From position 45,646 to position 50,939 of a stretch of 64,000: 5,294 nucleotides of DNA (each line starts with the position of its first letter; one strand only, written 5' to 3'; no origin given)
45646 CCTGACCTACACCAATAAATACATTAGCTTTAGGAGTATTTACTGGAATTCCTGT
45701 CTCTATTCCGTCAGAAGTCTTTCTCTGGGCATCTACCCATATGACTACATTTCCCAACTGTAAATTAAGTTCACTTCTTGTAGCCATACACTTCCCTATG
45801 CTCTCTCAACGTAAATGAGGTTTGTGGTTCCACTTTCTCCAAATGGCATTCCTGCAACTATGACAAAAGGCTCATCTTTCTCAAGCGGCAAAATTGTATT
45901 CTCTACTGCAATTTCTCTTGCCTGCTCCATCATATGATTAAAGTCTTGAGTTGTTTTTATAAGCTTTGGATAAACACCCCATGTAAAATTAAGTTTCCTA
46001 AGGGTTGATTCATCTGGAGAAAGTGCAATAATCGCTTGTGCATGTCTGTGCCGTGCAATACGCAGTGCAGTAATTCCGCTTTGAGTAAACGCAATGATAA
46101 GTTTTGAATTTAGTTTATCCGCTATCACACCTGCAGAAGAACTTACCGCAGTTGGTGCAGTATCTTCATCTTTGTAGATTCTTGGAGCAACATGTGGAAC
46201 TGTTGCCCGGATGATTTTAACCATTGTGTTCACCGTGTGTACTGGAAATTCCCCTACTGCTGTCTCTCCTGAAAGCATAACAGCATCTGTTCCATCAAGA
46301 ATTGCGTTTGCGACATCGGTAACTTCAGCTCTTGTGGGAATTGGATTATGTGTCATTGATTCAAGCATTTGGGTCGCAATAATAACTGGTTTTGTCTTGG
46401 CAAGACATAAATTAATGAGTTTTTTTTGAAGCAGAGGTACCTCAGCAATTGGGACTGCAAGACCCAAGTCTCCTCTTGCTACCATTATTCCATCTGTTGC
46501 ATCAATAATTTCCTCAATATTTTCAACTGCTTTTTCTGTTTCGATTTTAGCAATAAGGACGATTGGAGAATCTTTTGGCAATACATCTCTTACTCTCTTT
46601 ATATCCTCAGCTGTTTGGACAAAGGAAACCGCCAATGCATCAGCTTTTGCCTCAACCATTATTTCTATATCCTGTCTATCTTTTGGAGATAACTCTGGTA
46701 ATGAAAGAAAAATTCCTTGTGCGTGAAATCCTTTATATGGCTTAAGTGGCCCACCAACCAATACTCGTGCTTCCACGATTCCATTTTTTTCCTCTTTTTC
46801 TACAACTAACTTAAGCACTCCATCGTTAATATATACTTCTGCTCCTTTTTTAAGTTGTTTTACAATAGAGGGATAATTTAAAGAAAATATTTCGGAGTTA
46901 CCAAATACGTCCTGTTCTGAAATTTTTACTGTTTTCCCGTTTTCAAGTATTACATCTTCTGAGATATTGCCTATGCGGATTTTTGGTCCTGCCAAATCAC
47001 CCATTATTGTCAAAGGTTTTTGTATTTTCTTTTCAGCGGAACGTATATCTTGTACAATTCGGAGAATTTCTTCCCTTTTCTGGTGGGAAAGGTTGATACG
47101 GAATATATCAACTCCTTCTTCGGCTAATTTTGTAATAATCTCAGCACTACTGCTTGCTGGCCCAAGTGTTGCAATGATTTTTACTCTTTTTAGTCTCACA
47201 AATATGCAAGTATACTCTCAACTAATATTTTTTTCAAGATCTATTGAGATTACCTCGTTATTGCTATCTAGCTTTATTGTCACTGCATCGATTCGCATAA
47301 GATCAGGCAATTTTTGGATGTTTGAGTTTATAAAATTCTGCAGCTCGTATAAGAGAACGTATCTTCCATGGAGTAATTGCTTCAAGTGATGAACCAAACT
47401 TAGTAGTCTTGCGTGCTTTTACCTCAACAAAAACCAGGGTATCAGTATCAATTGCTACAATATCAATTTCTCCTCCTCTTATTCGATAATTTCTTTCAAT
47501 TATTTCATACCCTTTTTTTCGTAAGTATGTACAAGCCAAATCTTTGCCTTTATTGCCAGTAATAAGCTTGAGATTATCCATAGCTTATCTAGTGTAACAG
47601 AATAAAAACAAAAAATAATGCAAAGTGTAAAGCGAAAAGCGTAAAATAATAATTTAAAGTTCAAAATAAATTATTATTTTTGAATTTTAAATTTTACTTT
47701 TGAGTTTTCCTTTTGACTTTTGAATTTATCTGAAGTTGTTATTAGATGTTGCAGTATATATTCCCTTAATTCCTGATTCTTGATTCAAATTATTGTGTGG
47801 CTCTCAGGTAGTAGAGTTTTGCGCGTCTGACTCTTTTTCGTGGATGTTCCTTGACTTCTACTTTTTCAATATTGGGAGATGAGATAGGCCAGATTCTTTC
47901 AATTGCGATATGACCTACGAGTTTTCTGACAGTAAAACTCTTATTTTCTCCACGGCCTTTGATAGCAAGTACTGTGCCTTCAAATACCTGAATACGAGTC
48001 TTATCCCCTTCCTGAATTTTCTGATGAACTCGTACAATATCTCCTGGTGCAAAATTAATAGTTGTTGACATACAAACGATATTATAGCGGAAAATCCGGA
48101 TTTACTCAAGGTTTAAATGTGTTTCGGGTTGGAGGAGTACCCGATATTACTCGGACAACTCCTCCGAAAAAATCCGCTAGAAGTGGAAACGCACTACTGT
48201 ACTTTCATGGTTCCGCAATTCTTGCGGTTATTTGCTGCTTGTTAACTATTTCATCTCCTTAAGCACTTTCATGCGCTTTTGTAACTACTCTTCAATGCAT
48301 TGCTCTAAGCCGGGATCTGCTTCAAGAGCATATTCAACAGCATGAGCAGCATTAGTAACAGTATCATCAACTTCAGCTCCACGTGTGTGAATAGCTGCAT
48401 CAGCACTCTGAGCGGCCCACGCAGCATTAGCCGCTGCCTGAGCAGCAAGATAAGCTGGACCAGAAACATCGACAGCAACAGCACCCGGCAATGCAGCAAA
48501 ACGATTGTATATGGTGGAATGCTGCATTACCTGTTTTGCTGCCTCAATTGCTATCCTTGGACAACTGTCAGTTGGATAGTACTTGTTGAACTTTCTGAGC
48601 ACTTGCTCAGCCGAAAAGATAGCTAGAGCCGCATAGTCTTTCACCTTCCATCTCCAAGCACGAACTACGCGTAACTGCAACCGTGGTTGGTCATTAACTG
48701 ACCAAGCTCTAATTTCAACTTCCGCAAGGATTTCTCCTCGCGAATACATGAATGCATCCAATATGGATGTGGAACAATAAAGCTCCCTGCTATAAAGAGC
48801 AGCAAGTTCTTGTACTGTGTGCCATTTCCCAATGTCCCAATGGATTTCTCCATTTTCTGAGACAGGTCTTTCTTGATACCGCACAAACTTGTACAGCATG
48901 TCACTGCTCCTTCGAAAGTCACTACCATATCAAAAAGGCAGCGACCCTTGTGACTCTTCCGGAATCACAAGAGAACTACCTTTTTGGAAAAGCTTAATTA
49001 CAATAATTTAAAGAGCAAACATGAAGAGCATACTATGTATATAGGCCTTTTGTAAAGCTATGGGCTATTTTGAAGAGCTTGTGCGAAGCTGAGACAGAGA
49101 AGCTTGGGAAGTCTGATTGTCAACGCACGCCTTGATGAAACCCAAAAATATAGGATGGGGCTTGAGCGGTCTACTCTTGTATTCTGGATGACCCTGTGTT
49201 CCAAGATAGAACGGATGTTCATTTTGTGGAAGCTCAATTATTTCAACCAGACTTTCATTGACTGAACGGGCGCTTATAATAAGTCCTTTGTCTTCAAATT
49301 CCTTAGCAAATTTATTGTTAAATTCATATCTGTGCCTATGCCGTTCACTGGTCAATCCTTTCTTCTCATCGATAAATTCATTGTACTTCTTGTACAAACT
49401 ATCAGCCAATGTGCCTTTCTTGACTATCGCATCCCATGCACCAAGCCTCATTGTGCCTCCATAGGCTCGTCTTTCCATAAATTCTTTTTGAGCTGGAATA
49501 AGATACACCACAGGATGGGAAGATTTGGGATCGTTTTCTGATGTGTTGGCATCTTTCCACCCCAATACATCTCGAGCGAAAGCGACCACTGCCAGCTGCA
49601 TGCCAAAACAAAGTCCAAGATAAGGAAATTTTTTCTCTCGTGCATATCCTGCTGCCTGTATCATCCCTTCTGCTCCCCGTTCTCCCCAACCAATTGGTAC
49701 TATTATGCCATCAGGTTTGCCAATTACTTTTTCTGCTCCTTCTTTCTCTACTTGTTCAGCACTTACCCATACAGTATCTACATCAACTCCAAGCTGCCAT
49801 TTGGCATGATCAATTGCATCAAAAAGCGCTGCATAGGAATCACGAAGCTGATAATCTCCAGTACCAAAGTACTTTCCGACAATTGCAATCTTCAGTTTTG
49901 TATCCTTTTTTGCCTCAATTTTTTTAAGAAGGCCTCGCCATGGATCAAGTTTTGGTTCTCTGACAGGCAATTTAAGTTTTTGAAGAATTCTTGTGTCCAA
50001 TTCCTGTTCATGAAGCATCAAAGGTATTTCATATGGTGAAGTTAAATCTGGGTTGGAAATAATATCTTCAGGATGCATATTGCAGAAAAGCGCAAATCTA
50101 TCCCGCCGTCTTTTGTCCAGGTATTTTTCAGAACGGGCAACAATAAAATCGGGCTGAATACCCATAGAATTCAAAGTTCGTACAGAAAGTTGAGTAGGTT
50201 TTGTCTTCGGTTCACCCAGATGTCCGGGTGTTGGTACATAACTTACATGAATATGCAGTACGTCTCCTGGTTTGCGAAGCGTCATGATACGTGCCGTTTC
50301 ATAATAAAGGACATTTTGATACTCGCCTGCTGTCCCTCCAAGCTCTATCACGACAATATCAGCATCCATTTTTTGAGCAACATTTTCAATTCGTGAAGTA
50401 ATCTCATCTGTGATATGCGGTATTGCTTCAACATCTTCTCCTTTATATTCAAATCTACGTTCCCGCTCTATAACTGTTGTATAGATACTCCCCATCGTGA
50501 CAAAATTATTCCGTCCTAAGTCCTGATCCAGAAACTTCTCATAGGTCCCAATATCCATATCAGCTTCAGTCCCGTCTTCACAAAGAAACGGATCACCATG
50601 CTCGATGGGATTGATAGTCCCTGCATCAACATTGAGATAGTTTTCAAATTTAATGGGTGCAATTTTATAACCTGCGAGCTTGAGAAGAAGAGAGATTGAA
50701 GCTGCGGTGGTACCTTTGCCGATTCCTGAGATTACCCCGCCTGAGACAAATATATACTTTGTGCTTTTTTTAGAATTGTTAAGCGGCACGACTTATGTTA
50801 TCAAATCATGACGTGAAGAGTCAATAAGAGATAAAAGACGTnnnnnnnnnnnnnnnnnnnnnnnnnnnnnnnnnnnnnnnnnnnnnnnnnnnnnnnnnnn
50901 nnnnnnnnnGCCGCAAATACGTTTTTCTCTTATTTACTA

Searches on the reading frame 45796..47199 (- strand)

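Call 103: search_protein_families(library=pfam, proteins=[window:45796-47199:-], max_evalue=0.0001)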
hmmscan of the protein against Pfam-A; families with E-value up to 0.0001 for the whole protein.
window:45796-47199:- (467 aa): 3 families
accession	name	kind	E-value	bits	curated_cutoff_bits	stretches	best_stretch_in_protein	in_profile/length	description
PF00224.27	PK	-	3.6e-105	352.1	30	1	4-323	2-328/328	Pyruvate kinase, barrel domain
PF02887.21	PK_C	-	1.7e-29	102.7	28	1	351-464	2-113/114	Pyruvate kinase, alpha/beta domain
PF03328.21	HpcH_HpaI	-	6.9e-08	32.5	25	1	175-240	75-146/221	HpcH/HpaI aldolase/citrate lyase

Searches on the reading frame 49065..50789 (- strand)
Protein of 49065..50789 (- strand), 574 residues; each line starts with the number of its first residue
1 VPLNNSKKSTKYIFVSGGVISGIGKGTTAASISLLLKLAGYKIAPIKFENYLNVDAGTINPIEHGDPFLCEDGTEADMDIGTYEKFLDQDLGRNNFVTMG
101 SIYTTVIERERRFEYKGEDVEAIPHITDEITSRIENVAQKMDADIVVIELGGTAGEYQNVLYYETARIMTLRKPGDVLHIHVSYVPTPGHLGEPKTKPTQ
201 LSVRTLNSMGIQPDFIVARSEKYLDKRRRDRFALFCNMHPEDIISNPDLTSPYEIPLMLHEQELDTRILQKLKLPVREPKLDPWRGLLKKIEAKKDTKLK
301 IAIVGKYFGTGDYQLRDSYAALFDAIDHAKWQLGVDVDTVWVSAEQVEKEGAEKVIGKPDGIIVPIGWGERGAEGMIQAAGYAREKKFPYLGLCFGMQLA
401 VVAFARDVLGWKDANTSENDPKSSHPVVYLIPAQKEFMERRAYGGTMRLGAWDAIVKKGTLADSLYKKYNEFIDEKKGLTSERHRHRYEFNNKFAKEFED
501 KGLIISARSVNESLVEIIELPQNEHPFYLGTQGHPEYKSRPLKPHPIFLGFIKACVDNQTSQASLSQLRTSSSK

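Call 103: search_protein_families(library=pfam, proteins=[window:49065-50789:-], max_evalue=0.0001)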
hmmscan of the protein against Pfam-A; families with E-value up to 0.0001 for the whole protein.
window:49065-50789:- (574 aa): 2 families
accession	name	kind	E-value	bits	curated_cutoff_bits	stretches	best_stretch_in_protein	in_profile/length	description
PF06418.20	CTP_synth_N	-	1e-95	320.5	26.1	1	11-274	1-265/265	CTP synthase N-terminus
PF00117.34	GATase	-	6.5e-30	104.6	22.8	1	315-553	2-189/190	Glutamine amidotransferase class-I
